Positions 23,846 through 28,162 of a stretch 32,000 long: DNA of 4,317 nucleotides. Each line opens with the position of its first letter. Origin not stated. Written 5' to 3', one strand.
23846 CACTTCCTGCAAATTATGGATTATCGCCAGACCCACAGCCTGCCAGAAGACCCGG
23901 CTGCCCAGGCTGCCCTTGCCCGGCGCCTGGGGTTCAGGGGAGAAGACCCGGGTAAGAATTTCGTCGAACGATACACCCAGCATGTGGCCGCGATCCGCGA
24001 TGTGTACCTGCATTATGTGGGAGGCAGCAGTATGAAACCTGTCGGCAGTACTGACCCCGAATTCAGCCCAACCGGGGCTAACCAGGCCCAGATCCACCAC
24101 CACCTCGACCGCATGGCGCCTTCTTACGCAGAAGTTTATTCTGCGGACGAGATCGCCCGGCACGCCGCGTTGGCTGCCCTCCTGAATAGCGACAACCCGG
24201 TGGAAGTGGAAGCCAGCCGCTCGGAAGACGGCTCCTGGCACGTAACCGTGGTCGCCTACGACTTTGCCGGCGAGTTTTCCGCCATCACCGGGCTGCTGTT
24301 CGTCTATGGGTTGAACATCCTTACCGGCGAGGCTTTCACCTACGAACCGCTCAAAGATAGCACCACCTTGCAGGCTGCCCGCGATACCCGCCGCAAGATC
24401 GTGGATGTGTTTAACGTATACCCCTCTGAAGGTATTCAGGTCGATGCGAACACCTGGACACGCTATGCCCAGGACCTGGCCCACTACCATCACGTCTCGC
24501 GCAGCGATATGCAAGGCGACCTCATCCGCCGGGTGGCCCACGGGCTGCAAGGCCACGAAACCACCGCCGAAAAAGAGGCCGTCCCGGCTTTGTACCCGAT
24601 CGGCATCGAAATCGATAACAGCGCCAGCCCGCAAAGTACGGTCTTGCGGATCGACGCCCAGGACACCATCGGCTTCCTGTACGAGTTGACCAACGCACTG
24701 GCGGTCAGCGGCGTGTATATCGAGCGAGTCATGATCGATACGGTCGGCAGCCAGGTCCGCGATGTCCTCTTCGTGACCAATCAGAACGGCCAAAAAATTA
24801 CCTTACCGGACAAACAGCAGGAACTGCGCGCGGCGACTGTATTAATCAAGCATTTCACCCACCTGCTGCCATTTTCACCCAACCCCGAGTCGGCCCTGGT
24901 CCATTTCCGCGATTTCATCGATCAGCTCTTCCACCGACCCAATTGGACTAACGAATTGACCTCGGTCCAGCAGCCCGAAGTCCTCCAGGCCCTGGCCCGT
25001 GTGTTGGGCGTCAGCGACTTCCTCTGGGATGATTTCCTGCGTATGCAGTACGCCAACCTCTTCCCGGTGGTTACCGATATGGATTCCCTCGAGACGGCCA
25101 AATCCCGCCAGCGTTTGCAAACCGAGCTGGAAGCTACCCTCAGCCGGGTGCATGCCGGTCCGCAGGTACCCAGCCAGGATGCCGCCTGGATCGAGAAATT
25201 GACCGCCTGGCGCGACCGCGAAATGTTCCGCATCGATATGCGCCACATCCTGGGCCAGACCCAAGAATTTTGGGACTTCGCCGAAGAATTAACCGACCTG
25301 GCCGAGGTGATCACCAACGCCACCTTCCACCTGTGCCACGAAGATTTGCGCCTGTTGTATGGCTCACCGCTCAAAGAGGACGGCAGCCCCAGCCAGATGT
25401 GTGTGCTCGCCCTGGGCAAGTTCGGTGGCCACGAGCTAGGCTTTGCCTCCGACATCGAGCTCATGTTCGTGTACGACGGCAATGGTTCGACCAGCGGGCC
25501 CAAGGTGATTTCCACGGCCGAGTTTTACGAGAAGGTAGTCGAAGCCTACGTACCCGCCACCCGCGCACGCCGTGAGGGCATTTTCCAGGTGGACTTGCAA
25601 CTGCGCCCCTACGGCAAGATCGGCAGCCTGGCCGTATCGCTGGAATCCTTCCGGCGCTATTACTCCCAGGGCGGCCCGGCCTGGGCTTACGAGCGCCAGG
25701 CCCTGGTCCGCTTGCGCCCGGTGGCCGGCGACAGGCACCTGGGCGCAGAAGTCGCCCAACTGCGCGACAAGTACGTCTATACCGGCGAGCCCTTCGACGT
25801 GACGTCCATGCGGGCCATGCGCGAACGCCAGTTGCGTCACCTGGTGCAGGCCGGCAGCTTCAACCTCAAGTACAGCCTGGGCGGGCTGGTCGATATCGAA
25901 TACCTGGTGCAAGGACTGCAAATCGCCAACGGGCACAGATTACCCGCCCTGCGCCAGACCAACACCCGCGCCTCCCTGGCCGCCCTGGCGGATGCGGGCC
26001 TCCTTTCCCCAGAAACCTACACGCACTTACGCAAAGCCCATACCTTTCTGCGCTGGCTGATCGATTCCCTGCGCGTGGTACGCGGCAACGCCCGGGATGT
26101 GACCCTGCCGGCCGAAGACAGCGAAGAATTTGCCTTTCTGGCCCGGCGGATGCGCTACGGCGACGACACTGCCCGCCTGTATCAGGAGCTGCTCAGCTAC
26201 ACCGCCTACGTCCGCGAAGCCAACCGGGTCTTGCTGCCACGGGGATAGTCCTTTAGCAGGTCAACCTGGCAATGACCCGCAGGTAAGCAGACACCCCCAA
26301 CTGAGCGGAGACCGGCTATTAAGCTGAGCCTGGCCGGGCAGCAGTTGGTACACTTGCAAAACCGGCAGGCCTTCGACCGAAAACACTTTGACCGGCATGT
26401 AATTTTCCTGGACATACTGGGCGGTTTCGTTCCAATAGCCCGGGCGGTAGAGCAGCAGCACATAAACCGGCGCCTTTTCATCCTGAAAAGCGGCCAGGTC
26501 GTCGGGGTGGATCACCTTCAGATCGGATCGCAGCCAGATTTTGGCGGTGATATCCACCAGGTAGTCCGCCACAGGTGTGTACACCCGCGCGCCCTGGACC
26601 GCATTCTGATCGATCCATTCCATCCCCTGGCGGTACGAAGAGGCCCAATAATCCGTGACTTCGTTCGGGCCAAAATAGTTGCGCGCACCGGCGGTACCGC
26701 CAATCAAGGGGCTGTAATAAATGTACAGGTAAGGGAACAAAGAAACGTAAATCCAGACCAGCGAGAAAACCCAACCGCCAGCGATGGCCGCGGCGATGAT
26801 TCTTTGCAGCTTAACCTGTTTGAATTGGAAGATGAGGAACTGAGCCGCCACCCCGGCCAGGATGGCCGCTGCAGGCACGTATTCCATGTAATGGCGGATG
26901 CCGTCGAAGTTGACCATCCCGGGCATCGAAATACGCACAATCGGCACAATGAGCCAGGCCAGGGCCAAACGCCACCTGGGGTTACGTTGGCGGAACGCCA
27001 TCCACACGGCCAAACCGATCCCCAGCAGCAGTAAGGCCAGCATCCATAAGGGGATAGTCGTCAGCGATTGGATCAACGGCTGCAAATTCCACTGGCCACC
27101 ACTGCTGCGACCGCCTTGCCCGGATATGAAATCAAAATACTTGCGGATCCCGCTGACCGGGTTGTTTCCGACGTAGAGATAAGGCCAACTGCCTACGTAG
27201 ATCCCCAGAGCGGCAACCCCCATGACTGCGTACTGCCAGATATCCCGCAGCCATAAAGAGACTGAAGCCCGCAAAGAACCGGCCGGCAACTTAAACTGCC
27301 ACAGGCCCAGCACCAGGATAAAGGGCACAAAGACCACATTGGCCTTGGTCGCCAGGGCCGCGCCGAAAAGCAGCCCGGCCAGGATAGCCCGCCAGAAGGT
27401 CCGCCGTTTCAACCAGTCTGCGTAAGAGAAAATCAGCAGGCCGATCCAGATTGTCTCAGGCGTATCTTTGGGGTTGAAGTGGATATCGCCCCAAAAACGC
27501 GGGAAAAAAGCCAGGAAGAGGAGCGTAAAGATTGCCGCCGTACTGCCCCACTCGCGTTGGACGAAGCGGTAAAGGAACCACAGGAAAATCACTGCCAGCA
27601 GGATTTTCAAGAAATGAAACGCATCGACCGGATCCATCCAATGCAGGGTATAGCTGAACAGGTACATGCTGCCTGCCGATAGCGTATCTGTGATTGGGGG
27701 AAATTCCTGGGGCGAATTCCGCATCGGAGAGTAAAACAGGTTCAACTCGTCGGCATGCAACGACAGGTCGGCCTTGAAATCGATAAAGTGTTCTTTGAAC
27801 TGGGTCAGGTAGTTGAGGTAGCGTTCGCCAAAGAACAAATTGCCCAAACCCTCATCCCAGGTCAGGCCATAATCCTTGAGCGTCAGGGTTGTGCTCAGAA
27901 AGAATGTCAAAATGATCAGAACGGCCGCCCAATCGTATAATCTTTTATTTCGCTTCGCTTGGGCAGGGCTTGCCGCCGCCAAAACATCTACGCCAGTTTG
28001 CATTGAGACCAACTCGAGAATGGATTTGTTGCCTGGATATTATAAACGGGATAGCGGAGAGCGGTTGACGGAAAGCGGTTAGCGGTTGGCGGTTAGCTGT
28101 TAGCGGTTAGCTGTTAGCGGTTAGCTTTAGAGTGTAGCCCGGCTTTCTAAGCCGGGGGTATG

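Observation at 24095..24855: GlnE with a GlnD-like tandem ACT module inserted between the adenylyl-removing and adenylyltransferase halves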

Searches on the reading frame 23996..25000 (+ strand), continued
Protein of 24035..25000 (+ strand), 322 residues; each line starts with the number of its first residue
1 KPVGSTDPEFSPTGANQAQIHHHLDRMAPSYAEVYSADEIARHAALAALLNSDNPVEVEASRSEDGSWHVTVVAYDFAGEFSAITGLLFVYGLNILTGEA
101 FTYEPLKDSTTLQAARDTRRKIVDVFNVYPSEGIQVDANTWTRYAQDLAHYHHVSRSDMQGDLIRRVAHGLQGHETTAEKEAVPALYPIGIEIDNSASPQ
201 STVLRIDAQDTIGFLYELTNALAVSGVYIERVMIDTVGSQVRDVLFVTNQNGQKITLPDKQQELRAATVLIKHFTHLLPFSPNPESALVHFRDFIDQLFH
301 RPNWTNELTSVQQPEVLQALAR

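Call 72: list_cluster_members(proteins=[P0184, P0220, P0226, P0239, P0251, P0253, P0260, P0191, P0216, P0163])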
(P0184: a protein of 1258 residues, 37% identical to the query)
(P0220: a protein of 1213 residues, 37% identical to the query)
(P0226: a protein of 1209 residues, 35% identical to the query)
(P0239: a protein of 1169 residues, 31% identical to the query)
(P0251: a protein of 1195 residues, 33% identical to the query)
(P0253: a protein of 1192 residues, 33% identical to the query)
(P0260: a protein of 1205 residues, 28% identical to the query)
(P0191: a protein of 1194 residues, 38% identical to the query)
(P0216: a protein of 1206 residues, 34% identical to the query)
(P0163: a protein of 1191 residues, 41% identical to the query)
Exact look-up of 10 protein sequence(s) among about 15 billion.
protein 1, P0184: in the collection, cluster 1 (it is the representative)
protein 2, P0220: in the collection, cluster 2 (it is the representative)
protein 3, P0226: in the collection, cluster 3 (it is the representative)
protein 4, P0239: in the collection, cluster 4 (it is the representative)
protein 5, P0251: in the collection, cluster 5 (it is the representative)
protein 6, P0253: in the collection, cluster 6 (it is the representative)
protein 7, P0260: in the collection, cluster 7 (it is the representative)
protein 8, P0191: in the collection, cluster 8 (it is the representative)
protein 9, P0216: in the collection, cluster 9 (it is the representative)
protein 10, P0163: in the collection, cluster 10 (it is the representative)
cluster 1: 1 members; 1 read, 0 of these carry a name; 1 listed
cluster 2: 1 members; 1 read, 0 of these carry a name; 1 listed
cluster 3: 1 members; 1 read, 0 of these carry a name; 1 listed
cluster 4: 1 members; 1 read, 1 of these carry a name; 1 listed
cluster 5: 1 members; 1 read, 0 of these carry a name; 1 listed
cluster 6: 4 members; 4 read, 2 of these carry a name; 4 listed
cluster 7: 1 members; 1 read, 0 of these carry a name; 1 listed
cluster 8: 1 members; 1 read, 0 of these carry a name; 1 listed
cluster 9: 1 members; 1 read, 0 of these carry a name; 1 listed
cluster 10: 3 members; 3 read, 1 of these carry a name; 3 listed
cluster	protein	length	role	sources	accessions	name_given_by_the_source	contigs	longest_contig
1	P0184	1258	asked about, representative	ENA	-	-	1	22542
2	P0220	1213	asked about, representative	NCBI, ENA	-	-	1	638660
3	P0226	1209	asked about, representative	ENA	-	-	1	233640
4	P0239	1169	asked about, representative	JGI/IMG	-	glutamate-ammonia-ligase adenylyltransferase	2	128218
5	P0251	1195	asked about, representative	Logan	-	-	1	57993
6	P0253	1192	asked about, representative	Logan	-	-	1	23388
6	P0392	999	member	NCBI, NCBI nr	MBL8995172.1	MAG: hypothetical protein JNM63_17630, partial [Spirochaetia bacterium] | hypothetical protein [Spirochaetia bacterium]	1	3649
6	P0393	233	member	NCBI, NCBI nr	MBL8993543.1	MAG: hypothetical protein JNM63_09400, partial [Spirochaetia bacterium] | hypothetical protein [Spirochaetia bacterium]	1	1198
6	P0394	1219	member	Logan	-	-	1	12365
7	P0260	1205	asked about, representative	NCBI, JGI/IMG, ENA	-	-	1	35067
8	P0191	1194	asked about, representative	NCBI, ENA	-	-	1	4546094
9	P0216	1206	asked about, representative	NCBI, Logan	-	-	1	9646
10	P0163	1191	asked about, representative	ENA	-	-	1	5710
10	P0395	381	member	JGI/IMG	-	glutamate-ammonia-ligase adenylyltransferase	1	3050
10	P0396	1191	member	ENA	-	-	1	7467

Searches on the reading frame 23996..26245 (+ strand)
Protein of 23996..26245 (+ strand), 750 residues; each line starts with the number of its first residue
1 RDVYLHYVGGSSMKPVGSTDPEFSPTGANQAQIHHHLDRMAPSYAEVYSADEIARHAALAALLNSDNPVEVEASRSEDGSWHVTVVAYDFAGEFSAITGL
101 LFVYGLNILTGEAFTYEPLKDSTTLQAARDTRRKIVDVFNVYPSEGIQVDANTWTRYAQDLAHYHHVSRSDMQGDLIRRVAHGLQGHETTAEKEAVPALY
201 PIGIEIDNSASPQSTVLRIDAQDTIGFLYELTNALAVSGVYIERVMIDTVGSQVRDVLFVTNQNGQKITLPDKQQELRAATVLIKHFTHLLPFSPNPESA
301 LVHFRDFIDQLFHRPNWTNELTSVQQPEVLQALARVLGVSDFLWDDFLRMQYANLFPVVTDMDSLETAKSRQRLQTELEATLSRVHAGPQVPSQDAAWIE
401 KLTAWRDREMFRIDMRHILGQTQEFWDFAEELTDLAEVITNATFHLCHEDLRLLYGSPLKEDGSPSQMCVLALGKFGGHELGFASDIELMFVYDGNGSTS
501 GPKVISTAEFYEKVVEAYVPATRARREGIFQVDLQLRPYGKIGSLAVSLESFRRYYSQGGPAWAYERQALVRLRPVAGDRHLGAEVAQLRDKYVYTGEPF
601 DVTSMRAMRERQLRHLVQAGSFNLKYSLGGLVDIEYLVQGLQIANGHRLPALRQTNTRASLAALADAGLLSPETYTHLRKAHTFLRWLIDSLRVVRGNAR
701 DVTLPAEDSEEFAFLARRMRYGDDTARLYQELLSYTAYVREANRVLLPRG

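Call 85: predict_structure(alignment_id=A4)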
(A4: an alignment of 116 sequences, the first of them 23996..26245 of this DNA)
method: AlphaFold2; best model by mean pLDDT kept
length: 750 residues; sequences in the alignment: 116
mean_pLDDT: 85.3   pTM: 0.73
mean pLDDT of the five models: 85.3, 83.6, 81.8, 81.7, 80.4
residues with pLDDT >= 90: 425; 70-90: 205; 50-70: 84; < 50: 36
segments of 3 or more residues with pLDDT < 50: 1-24, 531-536, 540-542
pLDDT, mean of each block of 10 residues (from residue 1): 36 34 57 90 92 95 95 95 96 92 94 88 59 91 92 96 93 90 75 61 92 94 85 87 92 92 93 90 85 79 81 78 64 63 54 59 83 97 95 93 89 81 85 95 97 98 98 93 84 97 97 93 63 49 74 91 87 96 97 88 88 92 96 95 95 96 98 97 92 73 90 85 93 97 86
secondary structure, 60 per line:
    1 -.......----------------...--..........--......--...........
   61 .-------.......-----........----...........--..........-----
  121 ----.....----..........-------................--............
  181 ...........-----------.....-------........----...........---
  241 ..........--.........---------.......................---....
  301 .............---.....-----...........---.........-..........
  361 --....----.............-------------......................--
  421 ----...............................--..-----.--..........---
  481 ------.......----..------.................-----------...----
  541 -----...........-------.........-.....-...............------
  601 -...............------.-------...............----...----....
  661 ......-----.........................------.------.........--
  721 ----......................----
elements in order (helices of 4 or more, strands of 3 or more residues): H2-8 H30-39 H42-47 H50-61 E69-75 E81-88 H93-103 E106-115 H125-129 E134-143 H151-166 H169-191 E203-207 E215-222 H227-237 E241-250 E253-261 H271-293 H297-313 H317-321 H327-337 H341-349 H351-360 H363-366 H371-383 H397-418 H425-455 E468-473 H474-477 E487-493 H507-522 E534-536 E546-548 H549-556 H564-572 E574-578 H580-594 H602-616 H631-645 H657-666 H672-696 H710-718 H725-746

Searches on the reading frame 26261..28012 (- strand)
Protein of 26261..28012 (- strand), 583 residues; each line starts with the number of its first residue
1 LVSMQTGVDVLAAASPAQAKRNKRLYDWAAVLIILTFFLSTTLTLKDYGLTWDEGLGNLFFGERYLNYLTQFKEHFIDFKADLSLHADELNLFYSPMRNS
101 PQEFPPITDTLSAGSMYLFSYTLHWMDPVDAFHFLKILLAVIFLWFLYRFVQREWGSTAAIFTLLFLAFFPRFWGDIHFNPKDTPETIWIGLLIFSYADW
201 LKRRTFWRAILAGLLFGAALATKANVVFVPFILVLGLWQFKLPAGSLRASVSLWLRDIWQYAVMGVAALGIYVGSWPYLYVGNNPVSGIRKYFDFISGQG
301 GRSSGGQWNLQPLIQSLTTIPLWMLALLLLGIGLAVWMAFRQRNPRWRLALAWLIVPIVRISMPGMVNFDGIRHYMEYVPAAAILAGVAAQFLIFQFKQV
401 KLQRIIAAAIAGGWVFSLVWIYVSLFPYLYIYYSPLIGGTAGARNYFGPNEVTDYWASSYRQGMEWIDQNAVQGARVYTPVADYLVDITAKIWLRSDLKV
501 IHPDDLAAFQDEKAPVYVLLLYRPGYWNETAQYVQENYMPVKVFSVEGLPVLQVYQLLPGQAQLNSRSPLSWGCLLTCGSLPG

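Call 9: search_protein_families(library=pfam, proteins=[window:26261-28012:-], max_evalue=0.00001)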
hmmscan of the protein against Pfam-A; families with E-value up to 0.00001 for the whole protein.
window:26261-28012:- (583 aa): 1 family
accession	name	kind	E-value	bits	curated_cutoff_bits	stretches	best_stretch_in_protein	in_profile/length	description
PF13231.12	PMT_2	-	1.7e-07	32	26.1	1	126-238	18-128/160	Dolichyl-phosphate-mannose-protein mannosyltransferase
